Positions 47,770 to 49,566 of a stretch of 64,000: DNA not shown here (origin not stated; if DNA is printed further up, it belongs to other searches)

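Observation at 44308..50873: Four-gene multihaem cytochrome plus beta-barrel operon resembling a porin-cytochrome electron conduit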

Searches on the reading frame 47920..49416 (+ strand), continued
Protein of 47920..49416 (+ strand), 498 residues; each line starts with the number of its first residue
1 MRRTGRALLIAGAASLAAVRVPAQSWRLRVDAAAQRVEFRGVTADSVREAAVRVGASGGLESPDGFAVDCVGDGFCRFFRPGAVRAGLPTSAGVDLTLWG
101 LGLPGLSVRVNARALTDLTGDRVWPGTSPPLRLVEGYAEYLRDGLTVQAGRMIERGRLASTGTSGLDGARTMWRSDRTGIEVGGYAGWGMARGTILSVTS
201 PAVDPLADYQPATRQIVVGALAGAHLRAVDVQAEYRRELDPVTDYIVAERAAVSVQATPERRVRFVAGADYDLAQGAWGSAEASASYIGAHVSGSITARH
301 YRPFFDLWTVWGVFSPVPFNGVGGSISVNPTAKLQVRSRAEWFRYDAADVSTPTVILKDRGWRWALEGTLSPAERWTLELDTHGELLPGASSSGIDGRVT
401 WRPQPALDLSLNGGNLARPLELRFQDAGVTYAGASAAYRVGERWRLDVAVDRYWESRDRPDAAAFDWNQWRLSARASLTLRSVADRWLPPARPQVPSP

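Call 42: find_encoding_contigs(protein=P0235, flank=8000, max_places=1)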
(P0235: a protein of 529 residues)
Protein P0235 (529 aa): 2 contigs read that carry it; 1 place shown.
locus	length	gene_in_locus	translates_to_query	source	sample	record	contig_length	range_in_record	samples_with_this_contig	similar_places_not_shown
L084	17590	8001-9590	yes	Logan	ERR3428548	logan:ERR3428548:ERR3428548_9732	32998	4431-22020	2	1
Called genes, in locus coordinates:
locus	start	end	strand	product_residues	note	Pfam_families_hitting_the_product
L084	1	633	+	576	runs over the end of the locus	PF13231:PMT_2 (weak)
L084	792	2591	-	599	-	PF00041:fn3 (faint), PF05572:Peptidase_M43, PF13860:FlgD_ig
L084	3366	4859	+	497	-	PF09699:Paired_CXXCH_1 (faint), PF14522:Cytochrome_C7 (faint), PF14537:Cytochrom_c3_2 (faint), PF22113:Mtrc-MtrF_II-IV_dom (weak)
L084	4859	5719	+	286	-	PF01292:Ni_hydr_CYTB (weak)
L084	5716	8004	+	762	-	PF02085:Cytochrom_CIII (faint), PF14522:Cytochrome_C7 (faint), PF14537:Cytochrom_c3_2 (faint), PF22113:Mtrc-MtrF_II-IV_dom (faint)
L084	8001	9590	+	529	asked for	-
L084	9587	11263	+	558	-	-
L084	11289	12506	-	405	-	-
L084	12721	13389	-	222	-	PF12867:DinB_2, PF04978:MST (weak)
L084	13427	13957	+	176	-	-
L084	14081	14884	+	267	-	PF01514:YscJ_FliF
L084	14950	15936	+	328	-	-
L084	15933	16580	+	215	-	PF00430:ATP-synt_B (weak), PF02108:FliH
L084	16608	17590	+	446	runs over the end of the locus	PF02874:ATP-synt_ab_N (weak), PF00006:ATP-synt_ab, PF18269:T3SS_ATPase_C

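Call 43: find_encoding_contigs(protein=P0172, flank=8000, max_places=1)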
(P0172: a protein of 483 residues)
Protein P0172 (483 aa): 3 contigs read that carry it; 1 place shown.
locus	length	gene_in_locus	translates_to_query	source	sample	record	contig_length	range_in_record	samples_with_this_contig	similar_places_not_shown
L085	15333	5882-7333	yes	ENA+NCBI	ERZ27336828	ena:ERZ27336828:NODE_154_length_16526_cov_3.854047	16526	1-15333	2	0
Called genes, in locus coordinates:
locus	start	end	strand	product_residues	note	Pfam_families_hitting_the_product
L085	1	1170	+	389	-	?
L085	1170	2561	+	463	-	PF01212:Beta_elim_lyase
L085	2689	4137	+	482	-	PF14522:Cytochrome_C7 (faint), PF14537:Cytochrom_c3_2 (faint), PF13435:Cytochrome_C554 (weak)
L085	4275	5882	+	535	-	PF02085:Cytochrom_CIII (faint), PF14522:Cytochrome_C7 (faint), PF14537:Cytochrom_c3_2 (faint), PF22113:Mtrc-MtrF_II-IV_dom (faint)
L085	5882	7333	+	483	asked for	-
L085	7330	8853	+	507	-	PF02085:Cytochrom_CIII (faint), PF09699:Paired_CXXCH_1 (faint), PF14522:Cytochrome_C7 (faint), PF22113:Mtrc-MtrF_II-IV_dom (faint)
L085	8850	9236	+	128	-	-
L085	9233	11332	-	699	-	PF10459:Peptidase_S46, PF00089:Trypsin (faint), PF13365:Trypsin_2 (faint)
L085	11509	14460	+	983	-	PF13620:CarboxypepD_reg, PF13715:CarbopepD_reg_2, PF07715:Plug, PF00593:TonB_dep_Rec_b-barrel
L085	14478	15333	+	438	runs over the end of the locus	PF07980:SusD_RagB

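Call 52: search_protein_families(library=pfam, proteins=[L013:10952-12478:-, L032:841-2874:-, L013:13776-15206:-, L013:12462-13772:-, L013:3451-4188:-, L066:7123-7974:+, L066:11477-12931:+, L066:2615-3871:+, L066:5846-7126:+, L084:4856-5719:+], max_evalue=0.001)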
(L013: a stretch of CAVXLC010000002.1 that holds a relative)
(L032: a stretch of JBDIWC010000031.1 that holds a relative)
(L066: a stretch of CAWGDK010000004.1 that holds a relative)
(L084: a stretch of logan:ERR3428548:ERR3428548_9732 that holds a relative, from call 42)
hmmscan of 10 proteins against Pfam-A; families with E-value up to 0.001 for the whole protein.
L013:10952-12478:- (509 aa): 2 families
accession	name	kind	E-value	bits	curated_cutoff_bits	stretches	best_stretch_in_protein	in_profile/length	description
PF00370.27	FGGY_N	-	1.1e-63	215.5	28.8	1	18-259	2-245/245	FGGY family of carbohydrate kinases, N-terminal domain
PF02782.22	FGGY_C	-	8.7e-45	153.4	27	1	269-457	2-197/198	FGGY family of carbohydrate kinases, C-terminal domain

L032:841-2874:- (678 aa): 2 families
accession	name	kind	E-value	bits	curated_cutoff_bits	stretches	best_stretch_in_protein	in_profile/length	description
PF16327.10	CcmF_C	-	5.1e-53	180.8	28.7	1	314-650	1-320/323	Cytochrome c-type biogenesis protein CcmF C-terminal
PF01578.25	Cytochrom_C_asm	-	2.5e-40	138.8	29.9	1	92-295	4-206/212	Cytochrome C assembly protein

L013:13776-15206:- (477 aa): 0 families

L013:12462-13772:- (437 aa): 0 families

L013:3451-4188:- (246 aa): 0 families

L066:7123-7974:+ (283 aa): 1 family
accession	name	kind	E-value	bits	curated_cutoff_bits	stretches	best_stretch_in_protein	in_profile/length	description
PF01292.26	Ni_hydr_CYTB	-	2.7e-09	37.5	30.1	1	19-200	1-159/179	Prokaryotic cytochrome b561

L066:11477-12931:+ (484 aa): 6 families
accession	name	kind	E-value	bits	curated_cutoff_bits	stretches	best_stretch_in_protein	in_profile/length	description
PF00033.24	Cytochrome_B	-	3.4e-52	177.5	27.2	1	23-209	3-188/189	Cytochrome b/b6/petB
PF13631.11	Cytochrom_B_N_2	-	5.4e-40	137.5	27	1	92-279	2-164/169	Cytochrome b(N-terminal)/b6/petB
PF00032.22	Cytochrom_B_C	-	1.8e-11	44.6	20.7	1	282-368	1-83/102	Cytochrome b(C-terminal)/b6/petD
PF00034.26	Cytochrom_C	-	4.9e-11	44.2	21.3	1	386-464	3-89/90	Cytochrome c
PF13442.11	Cytochrome_CBB3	-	1.2e-08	35.5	27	1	384-461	3-68/68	Cytochrome C oxidase, cbb3-type, subunit III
PF02433.20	FixO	-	1.2e-05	25.4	29.6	0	409-461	102-154/219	Cytochrome C oxidase, mono-heme subunit/FixO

L066:2615-3871:+ (418 aa): 6 families
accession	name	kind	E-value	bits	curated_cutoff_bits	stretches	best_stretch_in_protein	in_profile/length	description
PF14522.11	Cytochrome_C7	-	4.6e-12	46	24.8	1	38-105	10-67/67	Cytochrome c7 and related cytochrome c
PF09699.15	Paired_CXXCH_1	-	9.2e-12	44.9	20.6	1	142-179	8-40/41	Doubled CXXCH motif (Paired_CXXCH_1)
PF14537.11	Cytochrom_c3_2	-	2.1e-10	41.4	25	1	58-176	1-79/79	Cytochrome c3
PF22113.1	Mtrc-MtrF_II-IV_dom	-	6.3e-06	26.3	30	0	142-295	8-170/176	Outer membrane cytochrome MtrC/MtrF-like, domains II/IV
PF22678.1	Cytochrom_c_NrfB-like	-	1.2e-05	26.1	27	0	100-176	1-66/89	Cytochrome c-type protein NrfB-like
PF13435.11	Cytochrome_C554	-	0.00023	22.5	20.8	0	35-71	43-84/84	Cytochrome c554 and c-prime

L066:5846-7126:+ (426 aa): 8 families
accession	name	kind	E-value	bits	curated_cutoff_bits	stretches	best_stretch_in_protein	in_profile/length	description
PF14522.11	Cytochrome_C7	-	7e-16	58.3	24.8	4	292-357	13-66/67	Cytochrome c7 and related cytochrome c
PF14537.11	Cytochrom_c3_2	-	8.7e-14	52.2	25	2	74-162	4-78/79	Cytochrome c3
PF09699.15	Paired_CXXCH_1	-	2.7e-12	46.6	20.6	0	203-240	5-37/41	Doubled CXXCH motif (Paired_CXXCH_1)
PF02085.21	Cytochrom_CIII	-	3.8e-10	40.4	22.9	1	67-162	21-101/101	Class III cytochrome C family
PF22113.1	Mtrc-MtrF_II-IV_dom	-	2.9e-09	37.1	30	0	101-278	9-167/176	Outer membrane cytochrome MtrC/MtrF-like, domains II/IV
PF03264.19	Cytochrom_NNT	-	2.1e-08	34.6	24.1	0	295-337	39-80/174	NapC/NirT cytochrome c family, N-terminal region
PF13435.11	Cytochrome_C554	-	0.00047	21.5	20.8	0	234-276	1-57/84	Cytochrome c554 and c-prime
PF22678.1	Cytochrom_c_NrfB-like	-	0.00054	20.8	27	0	40-106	1-66/89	Cytochrome c-type protein NrfB-like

L084:4856-5719:+ (287 aa): 1 family
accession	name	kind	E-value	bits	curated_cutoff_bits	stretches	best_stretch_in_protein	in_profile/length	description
PF01292.26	Ni_hydr_CYTB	-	1e-07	32.4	30.1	1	23-198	1-153/179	Prokaryotic cytochrome b561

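Call 75: search_protein_families(library=pfam, alignment_id=A1, max_evalue=1)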
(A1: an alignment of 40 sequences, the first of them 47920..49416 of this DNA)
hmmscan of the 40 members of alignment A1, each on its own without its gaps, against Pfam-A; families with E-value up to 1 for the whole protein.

A. member 1, window:47920-49416:+ (498 aa): 0 families

B. families by the number of members that match (of 40 scanned): 13 families
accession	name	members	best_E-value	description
PF13505.12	OMP_b-brl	3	0.0029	Outer membrane protein beta-barrel domain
PF07642.17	BBP2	2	0.045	Putative beta-barrel porin-2, OmpL-like. bbp2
PF13609.12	Porin_4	2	0.14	Gram-negative porin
PF06629.18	MipA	1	0.0089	MltA-interacting protein MipA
PF03349.22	Toluene_X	1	0.056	Outer membrane protein transport protein (OMPP1/FadL/TodX)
PF18918.5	DUF5669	1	0.089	Family of unknown function (DUF5669)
PF14344.12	DUF4397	1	0.096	Domain of unknown function (DUF4397)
PF23893.1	Y4YQ_C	1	0.11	Uncharacterised protein Y4YQ C-terminal domain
PF11869.14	DUF3389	1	0.14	Protein of unknown function (DUF3389)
PF04453.20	LptD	1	0.15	LPS transport system D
PF24451.1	DUF7567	1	0.24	Family of unknown function (DUF7567)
PF05594.20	Fil_haemagg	1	0.29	Haemagglutinin repeat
PF14905.12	OMP_b-brl_3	1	0.38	Outer membrane protein beta-barrel family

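Call 76: find_homologous_proteins(query=P0235, max_evalue=0.00001)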
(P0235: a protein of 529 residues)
Query P0235 (529 aa): 195 proteins with E <= 0.00001 among 8000 candidates; the best 120 are listed.
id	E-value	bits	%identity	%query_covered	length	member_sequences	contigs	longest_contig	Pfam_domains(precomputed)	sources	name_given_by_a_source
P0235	0.0e+0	1225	100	100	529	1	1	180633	-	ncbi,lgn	-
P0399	6.1e-127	443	46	95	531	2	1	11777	-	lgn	-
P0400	2.2e-120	421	46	87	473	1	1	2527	-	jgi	jgi:hypothetical protein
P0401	7.3e-119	416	45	90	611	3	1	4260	-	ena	-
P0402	3.3e-117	411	45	87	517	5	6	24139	-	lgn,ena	-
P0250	6.1e-115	403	45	87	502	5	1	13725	-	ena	-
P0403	1.9e-104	369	43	90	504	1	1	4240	-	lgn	-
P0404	2.4e-102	362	43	87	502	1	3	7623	-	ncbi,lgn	-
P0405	2.5e-100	355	42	91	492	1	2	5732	-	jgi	-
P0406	1.1e-98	350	42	87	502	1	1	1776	-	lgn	-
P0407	1.2e-98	350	41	91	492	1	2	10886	-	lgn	-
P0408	9.1e-98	347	41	91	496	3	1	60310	-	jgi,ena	-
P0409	2.5e-95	339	40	91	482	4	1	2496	-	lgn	-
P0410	1.5e-94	336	40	90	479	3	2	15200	-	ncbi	-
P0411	1.2e-93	333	41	87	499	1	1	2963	-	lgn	-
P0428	8.2e-80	287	38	92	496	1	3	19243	-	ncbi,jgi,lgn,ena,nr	ncbi:MAG: hypothetical protein SGI90_05825 [Candidatus Eisenbacteria bacterium]|nr:hypothetical prot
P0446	2.0e-69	253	37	85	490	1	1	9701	-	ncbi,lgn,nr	ncbi:MAG TPA: hypothetical protein VMM12_02295 [Longimicrobiales bacterium]|nr:hypothetical protein 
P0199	7.5e-62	228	33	87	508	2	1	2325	-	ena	-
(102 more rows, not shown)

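Call 77: find_encoding_contigs(protein=P0428, flank=8000, max_places=1)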
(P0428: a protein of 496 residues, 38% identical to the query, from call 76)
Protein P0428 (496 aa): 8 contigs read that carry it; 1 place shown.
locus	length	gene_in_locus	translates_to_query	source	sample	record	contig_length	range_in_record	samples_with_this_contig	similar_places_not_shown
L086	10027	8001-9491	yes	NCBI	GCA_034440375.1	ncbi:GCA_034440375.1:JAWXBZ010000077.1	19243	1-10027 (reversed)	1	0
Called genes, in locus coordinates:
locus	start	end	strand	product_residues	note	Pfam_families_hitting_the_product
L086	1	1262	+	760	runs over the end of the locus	PF13757:VIT_2 (weak), PF08487:VIT, PF00092:VWA, PF13519:VWA_2, PF13768:VWA_3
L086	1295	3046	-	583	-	PF01578:Cytochrom_C_asm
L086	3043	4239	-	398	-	PF05140:ResB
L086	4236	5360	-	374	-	-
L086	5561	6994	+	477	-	PF14522:Cytochrome_C7 (faint), PF13435:Cytochrome_C554 (weak), PF14537:Cytochrom_c3_2 (faint), PF09699:Paired_CXXCH_1 (weak)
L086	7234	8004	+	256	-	PF14522:Cytochrome_C7 (faint), PF02085:Cytochrom_CIII (faint), PF14537:Cytochrom_c3_2 (faint)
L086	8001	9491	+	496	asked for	-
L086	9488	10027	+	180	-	PF02085:Cytochrom_CIII (faint), PF09699:Paired_CXXCH_1 (faint), PF14537:Cytochrom_c3_2 (weak), PF14522:Cytochrome_C7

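Call 78: find_encoding_contigs(protein=P0446, flank=8000, max_places=1)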
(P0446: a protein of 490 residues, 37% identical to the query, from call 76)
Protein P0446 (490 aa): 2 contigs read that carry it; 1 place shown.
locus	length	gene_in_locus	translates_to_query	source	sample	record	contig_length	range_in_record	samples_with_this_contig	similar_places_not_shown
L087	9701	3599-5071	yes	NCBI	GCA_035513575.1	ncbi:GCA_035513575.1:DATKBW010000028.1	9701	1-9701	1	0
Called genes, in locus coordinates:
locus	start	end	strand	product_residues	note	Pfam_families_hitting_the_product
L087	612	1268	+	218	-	-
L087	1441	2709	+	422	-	PF13435:Cytochrome_C554 (weak), PF14522:Cytochrome_C7 (faint), PF14537:Cytochrom_c3_2 (faint), PF22113:Mtrc-MtrF_II-IV_dom (faint), PF09699:Paired_CXXCH_1 (weak)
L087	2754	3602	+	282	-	PF02085:Cytochrom_CIII (faint), PF14522:Cytochrome_C7 (faint)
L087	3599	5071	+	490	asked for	-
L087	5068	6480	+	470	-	PF14522:Cytochrome_C7 (faint), PF22113:Mtrc-MtrF_II-IV_dom (faint), PF09699:Paired_CXXCH_1 (faint)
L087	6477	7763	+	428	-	PF22113:Mtrc-MtrF_II-IV_dom (faint), PF02085:Cytochrom_CIII (faint), PF09699:Paired_CXXCH_1 (faint), PF14522:Cytochrome_C7 (faint), PF14537:Cytochrom_c3_2 (faint)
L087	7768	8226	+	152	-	PF00355:Rieske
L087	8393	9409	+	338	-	PF00033:Cytochrome_B, PF13631:Cytochrom_B_N_2, PF00032:Cytochrom_B_C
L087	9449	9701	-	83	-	PF01906:YbjQ_1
